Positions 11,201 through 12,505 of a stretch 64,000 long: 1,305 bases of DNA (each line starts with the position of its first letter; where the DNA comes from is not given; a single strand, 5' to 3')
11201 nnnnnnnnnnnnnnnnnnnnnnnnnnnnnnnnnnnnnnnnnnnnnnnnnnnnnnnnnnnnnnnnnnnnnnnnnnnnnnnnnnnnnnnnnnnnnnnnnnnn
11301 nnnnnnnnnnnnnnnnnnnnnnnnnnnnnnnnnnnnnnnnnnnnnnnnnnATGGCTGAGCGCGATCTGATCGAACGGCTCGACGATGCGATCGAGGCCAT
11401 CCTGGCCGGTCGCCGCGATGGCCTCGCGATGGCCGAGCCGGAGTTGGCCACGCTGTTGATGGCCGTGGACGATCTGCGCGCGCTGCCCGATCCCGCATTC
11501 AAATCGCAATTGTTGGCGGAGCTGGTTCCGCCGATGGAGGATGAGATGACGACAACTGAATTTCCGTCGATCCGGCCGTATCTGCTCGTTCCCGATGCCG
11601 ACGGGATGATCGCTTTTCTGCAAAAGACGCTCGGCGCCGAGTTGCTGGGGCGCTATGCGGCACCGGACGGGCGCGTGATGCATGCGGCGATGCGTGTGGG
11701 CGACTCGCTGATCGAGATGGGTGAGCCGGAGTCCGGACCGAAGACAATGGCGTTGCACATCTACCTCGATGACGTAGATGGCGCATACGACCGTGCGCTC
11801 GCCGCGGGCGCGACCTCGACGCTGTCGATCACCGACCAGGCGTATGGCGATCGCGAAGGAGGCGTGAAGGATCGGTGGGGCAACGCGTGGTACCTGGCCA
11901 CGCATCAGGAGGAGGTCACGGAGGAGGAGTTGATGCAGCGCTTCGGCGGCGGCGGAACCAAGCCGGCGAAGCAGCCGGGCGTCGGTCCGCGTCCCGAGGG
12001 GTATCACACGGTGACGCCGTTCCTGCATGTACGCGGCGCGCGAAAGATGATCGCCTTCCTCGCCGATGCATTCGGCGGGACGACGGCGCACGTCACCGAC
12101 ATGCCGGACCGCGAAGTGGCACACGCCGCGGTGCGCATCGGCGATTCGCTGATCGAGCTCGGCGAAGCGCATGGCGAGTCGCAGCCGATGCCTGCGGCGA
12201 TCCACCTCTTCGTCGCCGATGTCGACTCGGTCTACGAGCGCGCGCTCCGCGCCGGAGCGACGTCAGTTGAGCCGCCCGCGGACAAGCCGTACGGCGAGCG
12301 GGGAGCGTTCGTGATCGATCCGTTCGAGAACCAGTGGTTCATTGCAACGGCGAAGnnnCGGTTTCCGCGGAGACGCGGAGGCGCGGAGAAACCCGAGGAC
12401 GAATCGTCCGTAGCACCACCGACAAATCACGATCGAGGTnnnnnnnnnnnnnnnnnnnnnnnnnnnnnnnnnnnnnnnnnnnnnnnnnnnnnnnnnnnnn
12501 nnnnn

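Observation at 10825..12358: ECF sigma factor translationally coupled to an anti-sigma-like segment fused to tandem VOC (PhnB/glyoxalase-fold) domains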

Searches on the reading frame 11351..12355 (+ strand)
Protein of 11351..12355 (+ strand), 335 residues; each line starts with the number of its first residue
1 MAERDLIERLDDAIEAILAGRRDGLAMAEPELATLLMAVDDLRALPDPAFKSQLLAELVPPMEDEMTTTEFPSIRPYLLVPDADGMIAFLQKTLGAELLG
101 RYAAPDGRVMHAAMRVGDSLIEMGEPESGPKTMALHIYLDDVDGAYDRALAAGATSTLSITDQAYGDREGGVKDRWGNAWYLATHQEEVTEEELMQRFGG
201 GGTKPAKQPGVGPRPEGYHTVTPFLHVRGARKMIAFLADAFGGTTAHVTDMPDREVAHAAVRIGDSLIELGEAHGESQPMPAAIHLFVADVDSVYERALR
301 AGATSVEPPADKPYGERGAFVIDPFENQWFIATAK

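Call 3: search_protein_families(library=pfam, proteins=[window:11351-12355:+], max_evalue=1)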
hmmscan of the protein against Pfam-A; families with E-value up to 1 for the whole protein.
window:11351-12355:+ (335 aa): 6 families
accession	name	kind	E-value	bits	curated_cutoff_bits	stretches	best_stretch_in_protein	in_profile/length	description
PF00903.31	Glyoxalase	-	7.5e-25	88.1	20.6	2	78-180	7-119/121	Glyoxalase/Bleomycin resistance protein/Dioxygenase superfamily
PF18029.7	Glyoxalase_6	-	7.7e-11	43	23.6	2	227-328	6-102/106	Glyoxalase-like domain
PF13669.12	Glyoxalase_4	-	1.7e-06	28.7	27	1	79-135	6-64/109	Glyoxalase/Bleomycin resistance protein/Dioxygenase superfamily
PF22650.2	At5g48480-like_C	-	0.00037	21.2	27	0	285-329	3-47/50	Glyoxalase At5g48480-like C-terminal domain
PF14696.12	Glyoxalase_5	-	0.0091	16.6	27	0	126-158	68-100/139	Hydroxyphenylpyruvate dioxygenase, HPPD, N-terminal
PF24353.1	DUF7513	-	0.18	12.1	27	0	247-277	29-56/81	Domain of unknown function (DUF7513)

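Call 4: search_protein_families(library=ncbifam, proteins=[window:11351-12355:+], max_evalue=1)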
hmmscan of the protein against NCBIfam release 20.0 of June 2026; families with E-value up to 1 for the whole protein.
window:11351-12355:+ (335 aa): 4 families
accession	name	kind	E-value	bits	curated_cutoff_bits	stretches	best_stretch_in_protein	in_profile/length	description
NF007537.0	PRK10148.1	equivalog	1.9e-05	25.1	122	0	249-284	52-87/147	VOC family metalloprotein YjdN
TIGR03081.1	metmalonyl_epim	equivalog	2.4e-05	24.9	114.95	1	80-137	9-66/129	methylmalonyl-CoA epimerase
NF000485.1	TlmB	exception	0.001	18.4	625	1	225-324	181-281/292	bleomycin family antibiotic N-acetyltransferase TlmB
NF000483.1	BlmB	exception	0.0051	16.2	625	1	225-323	189-288/301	bleomycin family antibiotic N-acetyltransferase BlmB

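Call 6: find_homologous_proteins(query=window:11351-12355:+)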
Query window:11351-12355:+ (335 aa): 2987 proteins with E <= 0.001 among 8000 candidates; the best 120 are listed.
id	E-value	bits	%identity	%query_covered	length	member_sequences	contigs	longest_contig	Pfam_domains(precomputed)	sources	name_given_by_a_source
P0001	2.3e-204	696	93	100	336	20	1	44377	PF00903.32,PF18029.8,PF22650.3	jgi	jgi:PhnB protein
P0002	5.7e-202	688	91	100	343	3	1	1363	PF13669.13,PF00903.32,PF18029.8,PF22650.3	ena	-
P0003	3.5e-201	686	91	100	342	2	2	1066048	PF13669.13,PF00903.32,PF18029.8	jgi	jgi:PhnB protein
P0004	5.9e-201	685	90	100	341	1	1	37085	PF13669.13,PF00903.32,PF18029.8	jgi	jgi:PhnB protein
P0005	4.4e-199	679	91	100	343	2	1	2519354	PF13669.13,PF00903.32,PF18029.8,PF22650.3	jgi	jgi:uncharacterized glyoxalase superfamily protein PhnB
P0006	1.5e-195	667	89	100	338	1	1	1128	PF13669.13,PF00903.32,PF18029.8,PF22650.3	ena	-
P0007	2.2e-195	667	89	100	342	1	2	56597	PF00903.32,PF18029.8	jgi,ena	-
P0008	1.1e-194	664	89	100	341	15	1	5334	PF13669.13,PF00903.32,PF18029.8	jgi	jgi:PhnB protein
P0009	1.6e-194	664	89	100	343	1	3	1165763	PF00903.32,PF18029.8,PF22650.3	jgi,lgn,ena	-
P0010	3.9e-194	662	89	100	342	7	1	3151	PF00903.32,PF18029.8,PF22650.3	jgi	-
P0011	1.0e-193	661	88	100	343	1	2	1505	PF13669.13,PF00903.32,PF18029.8,PF22650.3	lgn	-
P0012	1.2e-193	661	88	100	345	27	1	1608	PF00903.32,PF18029.8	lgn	-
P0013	3.2e-193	659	88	100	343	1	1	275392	PF00903.32,PF18029.8,PF22650.3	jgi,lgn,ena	-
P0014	1.3e-192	657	88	100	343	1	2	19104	PF13669.13,PF00903.32,PF18029.8,PF22650.3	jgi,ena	-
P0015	2.5e-192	657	88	100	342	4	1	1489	PF13669.13,PF00903.32,PF18029.8,PF22650.3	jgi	jgi:PhnB protein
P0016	6.6e-192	655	88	100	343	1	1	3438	PF13669.13,PF00903.32,PF18029.8,PF22650.3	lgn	-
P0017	2.8e-190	650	87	100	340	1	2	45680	PF13669.13,PF00903.32,PF18029.8,PF22650.3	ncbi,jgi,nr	ncbi:MAG TPA: VOC family protein [Thermoanaerobaculia bacterium]|jgi:PhnB protein|nr:VOC family prot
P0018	6.1e-190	649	86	100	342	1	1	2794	PF00903.32,PF18029.8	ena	-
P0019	5.6e-187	639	84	100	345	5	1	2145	PF00903.32,PF18029.8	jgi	jgi:PhnB protein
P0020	7.1e-184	629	84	100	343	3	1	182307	PF00903.32,PF18029.8,PF22650.3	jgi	-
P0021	1.3e-182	625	82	100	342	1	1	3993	PF13669.13,PF00903.32,PF18029.8,PF22650.3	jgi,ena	-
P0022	2.6e-179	614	81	100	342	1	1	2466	PF00903.32,PF18029.8,PF22650.3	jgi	-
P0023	1.7e-177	608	82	100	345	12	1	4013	PF13669.13,PF00903.32,PF18029.8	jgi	jgi:uncharacterized glyoxalase superfamily protein PhnB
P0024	4.7e-172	590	77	100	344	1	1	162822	PF00903.32,PF18029.8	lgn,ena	-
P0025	3.1e-171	587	78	100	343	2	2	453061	PF00903.32,PF18029.8,PF22650.3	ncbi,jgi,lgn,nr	ncbi:MAG: hypothetical protein QOK37_1296 [Thermoanaerobaculia bacterium]|jgi:PhnB protein|nr:hypoth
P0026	4.0e-169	580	78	100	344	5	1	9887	PF00903.32,PF18029.8,PF22650.3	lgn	-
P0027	6.2e-167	573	76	100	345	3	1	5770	PF00903.32,PF18029.8,PF22650.3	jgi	jgi:PhnB protein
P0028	3.9e-166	570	76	100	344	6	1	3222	PF00903.32,PF18029.8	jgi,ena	-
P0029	2.9e-165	568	76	100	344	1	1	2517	PF00903.32,PF18029.8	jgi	jgi:uncharacterized glyoxalase superfamily protein PhnB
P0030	4.7e-164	564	76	100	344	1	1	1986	PF00903.32,PF18029.8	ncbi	ncbi:MAG: VOC family protein [Thermoanaerobaculia bacterium]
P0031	3.3e-162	558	76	100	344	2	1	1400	PF00903.32,PF18029.8,PF22650.3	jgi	jgi:uncharacterized glyoxalase superfamily protein PhnB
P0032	4.0e-162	557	75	100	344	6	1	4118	PF00903.32,PF18029.8,PF22650.3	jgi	jgi:PhnB protein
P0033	2.2e-160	552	75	99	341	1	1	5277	PF00903.32,PF18029.8,PF22650.3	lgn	-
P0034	2.6e-160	551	92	79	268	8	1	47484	PF13669.13,PF00903.32,PF18029.8,PF22650.3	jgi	jgi:PhnB protein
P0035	9.1e-159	546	72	100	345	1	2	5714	PF00903.32,PF18029.8,PF22650.3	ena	-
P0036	1.4e-158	546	73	100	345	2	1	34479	PF00903.32,PF18029.8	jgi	jgi:PhnB protein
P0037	2.3e-157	542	91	79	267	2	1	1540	PF13669.13,PF00903.32,PF18029.8,PF22650.3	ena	-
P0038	6.1e-157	540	71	100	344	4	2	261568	PF00903.32,PF18029.8,PF22650.3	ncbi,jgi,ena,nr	ncbi:MAG TPA: VOC family protein [Thermoanaerobaculia bacterium]|jgi:PhnB protein|nr:VOC family prot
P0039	1.7e-156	539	73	100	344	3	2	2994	PF00903.32,PF18029.8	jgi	jgi:PhnB protein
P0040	2.4e-156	538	72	100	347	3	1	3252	PF00903.32,PF18029.8,PF22650.3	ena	-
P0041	2.4e-156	538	72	100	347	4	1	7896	PF00903.32,PF18029.8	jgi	jgi:PhnB protein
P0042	2.0e-155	535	73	100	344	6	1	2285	PF00903.32,PF18029.8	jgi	jgi:uncharacterized glyoxalase superfamily protein PhnB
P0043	2.4e-155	535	72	100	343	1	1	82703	PF00903.32,PF18029.8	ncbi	-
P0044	4.7e-155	534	81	87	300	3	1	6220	PF00903.32,PF18029.8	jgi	jgi:PhnB protein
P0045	2.2e-154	532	71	100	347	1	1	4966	PF00903.32,PF18029.8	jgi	-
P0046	5.6e-154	530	71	100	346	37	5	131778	PF00903.32,PF18029.8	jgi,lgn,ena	-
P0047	1.5e-153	529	72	100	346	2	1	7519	PF00903.32,PF18029.8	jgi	jgi:PhnB protein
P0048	1.7e-153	529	71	100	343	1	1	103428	PF00903.32,PF18029.8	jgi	jgi:PhnB protein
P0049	2.7e-153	528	87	80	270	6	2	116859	PF13669.13,PF00903.32,PF18029.8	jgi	jgi:PhnB protein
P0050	5.9e-152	524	70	100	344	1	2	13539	PF00903.32,PF18029.8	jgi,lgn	jgi:Uncharacterized protein conserved in bacteria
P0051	4.0e-149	515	69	100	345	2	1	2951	PF00903.32,PF18029.8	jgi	jgi:uncharacterized glyoxalase superfamily protein PhnB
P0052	3.0e-148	512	70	100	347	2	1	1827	PF00903.32,PF18029.8,PF22650.3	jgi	jgi:PhnB protein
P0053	4.9e-148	511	68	100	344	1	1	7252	PF00903.32,PF18029.8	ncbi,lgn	-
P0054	7.6e-148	510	70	100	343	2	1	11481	PF00903.32,PF18029.8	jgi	jgi:uncharacterized glyoxalase superfamily protein PhnB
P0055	1.7e-145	503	82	80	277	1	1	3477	PF13669.13,PF00903.32,PF18029.8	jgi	jgi:PhnB protein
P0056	1.7e-144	499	67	100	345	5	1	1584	PF00903.32,PF18029.8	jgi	jgi:PhnB protein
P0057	3.9e-143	495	69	100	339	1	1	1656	PF00903.32,PF18029.8,PF22650.3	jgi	jgi:PhnB protein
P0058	1.8e-142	493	74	89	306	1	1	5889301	PF00903.32,PF18029.8,PF22650.3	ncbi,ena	-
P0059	1.3e-139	483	66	100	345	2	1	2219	PF00903.32,PF18029.8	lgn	-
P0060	2.5e-138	479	65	100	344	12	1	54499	PF00903.32,PF18029.8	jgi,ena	-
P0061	7.4e-129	448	83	74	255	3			PF00903.32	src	-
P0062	9.6e-113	395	65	81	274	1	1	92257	PF00903.32,PF18029.8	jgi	jgi:PhnB protein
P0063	4.2e-112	393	64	80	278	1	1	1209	PF00903.32,PF18029.8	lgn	-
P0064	8.7e-111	389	54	99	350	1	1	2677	PF00903.32,PF18029.8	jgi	jgi:uncharacterized glyoxalase superfamily protein PhnB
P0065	2.1e-110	387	62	82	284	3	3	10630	PF00903.32,PF18029.8,PF22650.3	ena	-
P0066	5.2e-110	386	57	100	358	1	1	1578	PF00903.32,PF18029.8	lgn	-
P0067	2.0e-109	384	78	64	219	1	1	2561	PF00903.32,PF18029.8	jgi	jgi:uncharacterized glyoxalase superfamily protein PhnB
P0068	2.2e-109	384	64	79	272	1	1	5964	PF00903.32,PF18029.8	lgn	-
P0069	9.4e-109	382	55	100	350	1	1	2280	PF14696.13,PF00903.32,PF18029.8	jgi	jgi:PhnB protein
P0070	3.5e-108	380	42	79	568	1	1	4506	PF00903.32,PF18029.8,PF22650.3,PF22656.3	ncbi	-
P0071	4.4e-108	380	43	99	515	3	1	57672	PF00903.32,PF18029.8,PF22650.3,PF22656.3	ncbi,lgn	-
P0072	8.6e-108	379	56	100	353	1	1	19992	PF00903.32,PF18029.8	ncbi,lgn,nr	ncbi:MAG TPA: VOC family protein [Thermoanaerobaculia bacterium]|nr:VOC family protein [Thermoanaero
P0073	3.0e-107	377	38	99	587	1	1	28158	PF00903.32,PF18029.8,PF22650.3,PF22656.3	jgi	jgi:PhnB protein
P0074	1.1e-106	375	48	79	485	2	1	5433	PF13669.13,PF00903.32,PF18029.8,PF22650.3,PF22656.3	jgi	jgi:uncharacterized glyoxalase superfamily protein PhnB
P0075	7.1e-106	372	55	100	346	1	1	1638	PF00903.32,PF18029.8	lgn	-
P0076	1.7e-105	371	53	99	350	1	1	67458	PF00903.32,PF18029.8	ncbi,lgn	-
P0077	2.9e-105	370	39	99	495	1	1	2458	PF00903.32,PF18029.8,PF22650.3,PF22656.3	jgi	jgi:PhnB protein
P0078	3.0e-105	370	55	99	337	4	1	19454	PF00903.32,PF18029.8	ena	-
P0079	7.0e-105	369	40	100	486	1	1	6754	PF13669.13,PF00903.32,PF18029.8,PF22650.3,PF22656.3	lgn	-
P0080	5.4e-103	363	38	100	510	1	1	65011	PF13669.13,PF00903.32,PF18029.8,PF22650.3,PF22656.3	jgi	jgi:PhnB protein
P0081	1.7e-102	361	54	99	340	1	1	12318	PF00903.32,PF18029.8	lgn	-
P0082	2.1e-102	361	38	79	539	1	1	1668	PF14696.13,PF00903.32,PF18029.8,PF22650.3,PF22656.3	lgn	-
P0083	3.5e-102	360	56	100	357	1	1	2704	PF00903.32,PF18029.8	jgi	jgi:PhnB protein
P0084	2.7e-101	357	45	79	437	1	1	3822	PF00903.32,PF18029.8,PF22650.3,PF22656.3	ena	-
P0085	3.5e-101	357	54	99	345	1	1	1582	PF00903.32,PF18029.8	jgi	jgi:PhnB protein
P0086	1.8e-100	355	39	99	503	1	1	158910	PF00903.32,PF18029.8,PF22650.3,PF22656.3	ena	-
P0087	2.5e-100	354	53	99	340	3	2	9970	PF00903.32,PF18029.8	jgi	-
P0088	6.4e-100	353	39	99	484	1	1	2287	PF00903.32,PF18029.8,PF22650.3,PF22656.3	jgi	jgi:PhnB protein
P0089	6.6e-100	353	52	99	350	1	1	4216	PF00903.32,PF18029.8,PF22650.3,PF22656.3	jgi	-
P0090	1.1e-99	352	54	99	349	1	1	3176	PF00903.32,PF18029.8,PF22650.3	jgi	jgi:uncharacterized glyoxalase superfamily protein PhnB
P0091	1.3e-99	352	44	79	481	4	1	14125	PF00903.32,PF18029.8,PF22650.3,PF22656.3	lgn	-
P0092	1.8e-99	351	39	99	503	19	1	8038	PF00903.32,PF18029.8,PF22650.3,PF22656.3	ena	-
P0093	2.7e-99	351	49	78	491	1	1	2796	PF14696.13,PF00903.32,PF18029.8,PF22650.3,PF22656.3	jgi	jgi:PhnB protein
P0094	2.8e-99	351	53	99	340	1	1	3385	PF00903.32,PF18029.8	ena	-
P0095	4.1e-99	350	52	99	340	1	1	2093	PF00903.32,PF18029.8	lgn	-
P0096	6.3e-99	350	48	78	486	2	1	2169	PF00903.32,PF18029.8,PF22650.3,PF22656.3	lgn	-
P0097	7.3e-99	349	46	79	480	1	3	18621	PF00903.32,PF18029.8,PF22650.3,PF22656.3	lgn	-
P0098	7.3e-99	349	48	79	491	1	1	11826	PF00903.32,PF18029.8,PF22650.3,PF22656.3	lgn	-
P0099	1.5e-98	348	40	99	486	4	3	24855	PF00903.32,PF18029.8,PF22650.3,PF22656.3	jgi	jgi:PhnB protein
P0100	4.6e-98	347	39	99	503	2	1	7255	PF00903.32,PF18029.8,PF22656.3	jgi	jgi:PhnB protein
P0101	6.5e-98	346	40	99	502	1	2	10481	PF00903.32,PF18029.8,PF22650.3,PF22656.3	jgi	jgi:PhnB protein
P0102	9.7e-98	346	51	99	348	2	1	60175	PF00903.32,PF18029.8,PF22650.3,PF22656.3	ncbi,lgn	-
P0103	1.2e-97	345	46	79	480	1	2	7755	PF13669.13,PF00903.32,PF18029.8,PF22650.3,PF22656.3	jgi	jgi:PhnB protein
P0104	1.4e-97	345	48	79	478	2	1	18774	PF13669.13,PF00903.32,PF18029.8,PF22650.3,PF22656.3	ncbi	-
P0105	1.7e-97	345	47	79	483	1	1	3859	PF00903.32,PF18029.8,PF22650.3,PF22656.3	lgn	-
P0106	2.0e-97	345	39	99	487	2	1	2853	PF00903.32,PF18029.8,PF22650.3,PF22656.3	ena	-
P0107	2.5e-97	344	38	98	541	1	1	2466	PF00903.32,PF18029.8,PF22650.3,PF22656.3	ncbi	ncbi:MAG TPA: VOC family protein, partial [Candidatus Binataceae bacterium]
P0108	3.4e-97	344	48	79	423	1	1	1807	PF13669.13,PF00903.32,PF18029.8,PF22650.3,PF22656.3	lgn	-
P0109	3.8e-97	344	49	80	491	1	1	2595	PF14696.13,PF00903.32,PF18029.8,PF22650.3,PF22656.3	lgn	-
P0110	9.3e-97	342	39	100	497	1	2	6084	PF00903.32,PF18029.8,PF22650.3,PF22656.3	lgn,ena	-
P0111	9.9e-97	342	52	99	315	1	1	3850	PF00903.32,PF18029.8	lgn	-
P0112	1.3e-96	342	47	79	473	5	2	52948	PF00903.32,PF18029.8,PF22650.3,PF22656.3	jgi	jgi:PhnB protein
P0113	1.9e-96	341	39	99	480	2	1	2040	PF14696.13,PF00903.32,PF18029.8,PF22650.3,PF22656.3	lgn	-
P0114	3.0e-96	341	45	79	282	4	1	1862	PF00903.32,PF18029.8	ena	-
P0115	3.2e-96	341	38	99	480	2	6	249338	PF00903.32,PF18029.8,PF22650.3,PF22656.3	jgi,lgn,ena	-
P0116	4.6e-96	340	51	99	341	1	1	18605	PF00903.32,PF18029.8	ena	-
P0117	6.1e-96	340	50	99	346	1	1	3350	PF00903.32,PF18029.8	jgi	jgi:PhnB protein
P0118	9.6e-96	339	47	79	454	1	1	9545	PF00903.32,PF18029.8,PF22650.3,PF22656.3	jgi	jgi:PhnB protein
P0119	1.3e-95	339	39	99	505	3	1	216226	PF00903.32,PF18029.8,PF22650.3,PF22656.3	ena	-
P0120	1.6e-95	338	39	100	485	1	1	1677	PF14696.13,PF00903.32,PF18029.8,PF22650.3,PF22656.3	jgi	jgi:PhnB protein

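Call 11: find_related_loci(query=A1, collection=genome_contigs, flank=4000)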
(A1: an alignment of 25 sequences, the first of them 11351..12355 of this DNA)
Query A1 (335 aa) in genome_contigs; peptide patterns used: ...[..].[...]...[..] (x = any residue, [..] = any of these).
599 stretches matched a pattern (row limit reached: there are more); 574 encode a relative of the query (tblastn E <= 1e-3); the best 80 are kept; 80 distinct loci.
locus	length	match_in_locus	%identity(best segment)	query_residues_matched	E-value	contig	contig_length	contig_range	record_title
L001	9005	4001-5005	92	1-335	0e+0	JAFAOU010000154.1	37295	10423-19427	MAG: Acidobacteriota bacterium isolate CP_BM_ER_20 BM_ER_k147_7157714, whole genome shotgun sequence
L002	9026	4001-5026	88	1-335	0e+0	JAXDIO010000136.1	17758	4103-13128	MAG: Thermoanaerobaculia bacterium isolate BP_55 scaffold_1148972, whole genome shotgun sequence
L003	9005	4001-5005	91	1-335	0e+0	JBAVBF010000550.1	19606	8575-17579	MAG: Thermoanaerobaculia bacterium isolate MFD01439_ilm_asm_bin18 k127_253566, whole genome shotgun sequence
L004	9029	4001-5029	78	1-335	1e-176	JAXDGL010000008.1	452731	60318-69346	MAG: Thermoanaerobaculia bacterium isolate BP_50 scaffold_1252945, whole genome shotgun sequence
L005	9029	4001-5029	78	1-331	7e-174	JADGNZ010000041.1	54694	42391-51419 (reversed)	MAG: Thermoanaerobaculia bacterium isolate Chersky.9_17 contig-100_53, whole genome shotgun sequence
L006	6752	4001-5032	76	1-335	2e-172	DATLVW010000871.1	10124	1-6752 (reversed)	MAG TPA_asm: Thermoanaerobaculia bacterium isolate SMAG_U13202 k141_406591, whole genome shotgun sequence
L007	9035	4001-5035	71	1-335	8e-159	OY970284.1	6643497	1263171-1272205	MAG: Thermoanaerobaculia bacterium isolate MFD05513.bin.1.42 genome assembly, chromosome: 1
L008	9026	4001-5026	71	1-333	8e-158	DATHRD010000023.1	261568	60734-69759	MAG TPA_asm: Thermoanaerobaculia bacterium isolate SMAG_U12756 k141_58599, whole genome shotgun sequence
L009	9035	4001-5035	71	1-335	4e-152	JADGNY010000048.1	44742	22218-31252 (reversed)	MAG: Thermoanaerobaculia bacterium isolate Chersky.31_28 contig-100_179, whole genome shotgun sequence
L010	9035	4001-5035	67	1-333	4e-148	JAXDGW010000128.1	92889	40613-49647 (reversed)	MAG: Thermoanaerobaculia bacterium isolate BP_51 scaffold_363184, whole genome shotgun sequence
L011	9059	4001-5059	56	1-335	9e-117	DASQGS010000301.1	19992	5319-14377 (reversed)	MAG TPA_asm: Thermoanaerobaculia bacterium isolate SMAG_U11813 k141_337832, whole genome shotgun sequence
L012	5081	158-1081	49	1-333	8e-93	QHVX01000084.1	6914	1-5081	MAG: Acidobacteria bacterium isolate gp7 AA11 14_1009_16_40cm_scaffold_37188_curated, whole genome shotgun sequence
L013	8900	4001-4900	46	1-333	4e-88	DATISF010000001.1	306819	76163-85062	MAG TPA_asm: Thermoanaerobaculia bacterium isolate SMAG_U15922 k141_528467, whole genome shotgun sequence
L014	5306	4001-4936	48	1-333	2e-86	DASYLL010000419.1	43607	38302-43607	MAG TPA_asm: Thermoanaerobaculia bacterium isolate SMAG_U4347 k141_348245, whole genome shotgun sequence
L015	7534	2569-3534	45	1-335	3e-84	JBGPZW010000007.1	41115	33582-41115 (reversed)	MAG: Terriglobia bacterium isolate OBJ1_062018_070_16 k141_1021773_length_41115_cov_33.1818, whole genome shotgun sequen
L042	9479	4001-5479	47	1-335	2e-72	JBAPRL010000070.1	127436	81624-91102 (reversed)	MAG: Candidatus Acidiferrales bacterium isolate MFD00650_ilm_asm_bin10 k127_230658, whole genome shotgun sequence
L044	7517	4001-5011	43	1-335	9e-72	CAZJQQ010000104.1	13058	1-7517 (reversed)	MAG TPA_asm: uncultured Clostridia bacterium isolate SRP119689_co1_191 genome assembly, contig: NODE_6962_length_13058_c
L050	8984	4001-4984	39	1-333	1e-70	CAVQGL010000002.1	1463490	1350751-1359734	MAG: uncultured Acidobacteriaceae bacterium isolate MFD05512.bin.1.17 genome assembly, contig: contig_16981, whole genom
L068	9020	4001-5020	38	1-335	2e-66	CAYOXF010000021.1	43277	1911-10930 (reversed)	MAG TPA_asm: uncultured Acidobacteriaceae bacterium isolate SRP140028_co1_618 genome assembly, contig: k141_3999619, who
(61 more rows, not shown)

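Call 36: predict_structure(alignment_id=A4)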
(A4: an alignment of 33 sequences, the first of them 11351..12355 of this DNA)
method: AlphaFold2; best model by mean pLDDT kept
length: 335 residues; sequences in the alignment: 33
mean_pLDDT: 84.7   pTM: 0.75
mean pLDDT of the five models: 84.7, 84.1, 83.7, 83.7, 82.6
residues with pLDDT >= 90: 219; 70-90: 43; 50-70: 43; < 50: 30
segments of 3 or more residues with pLDDT < 50: 1-4, 24-27, 31-33, 36-40, 58-68
pLDDT, mean of each block of 10 residues (from residue 1): 54 55 51 50 54 52 39 94 97 96 93 95 92 95 97 97 95 96 95 88 91 91 94 97 93 81 95 83 95 98 98 93 97 92
secondary structure, 60 per line:
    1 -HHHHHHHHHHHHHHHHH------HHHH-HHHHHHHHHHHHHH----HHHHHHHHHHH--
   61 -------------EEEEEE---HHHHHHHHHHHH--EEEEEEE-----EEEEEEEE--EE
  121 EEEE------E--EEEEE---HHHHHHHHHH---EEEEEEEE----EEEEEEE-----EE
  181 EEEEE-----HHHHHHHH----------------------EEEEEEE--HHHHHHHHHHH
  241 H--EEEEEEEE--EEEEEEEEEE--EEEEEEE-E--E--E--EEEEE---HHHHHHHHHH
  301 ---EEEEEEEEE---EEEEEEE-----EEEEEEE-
elements in order: H2-18 H25-28 H30-43 H48-58 E74-79 H83-94 E97-103 E109-116 E119-124 E134-138 H142-151 E155-162 E167-173 E179-185 H191-198 E221-227 H230-241 E244-251 E254-263 E266-272 E283-287 H291-300 E304-312 E316-322 E328-334

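Call 38: search_solved_structures(query=window:11351-12355:+, max_evalue=0.001)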
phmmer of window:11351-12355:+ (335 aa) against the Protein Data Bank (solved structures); distinct sequences matched with E-value up to 0.001: 2.
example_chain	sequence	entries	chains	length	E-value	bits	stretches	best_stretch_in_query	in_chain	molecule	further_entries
3itw_A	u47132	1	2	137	3.8e-05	26.5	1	80-192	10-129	Protein tioX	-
4hc5_A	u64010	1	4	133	0.00032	23.4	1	282-332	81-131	Glyoxalase/bleomycin resistance protein/dioxygenase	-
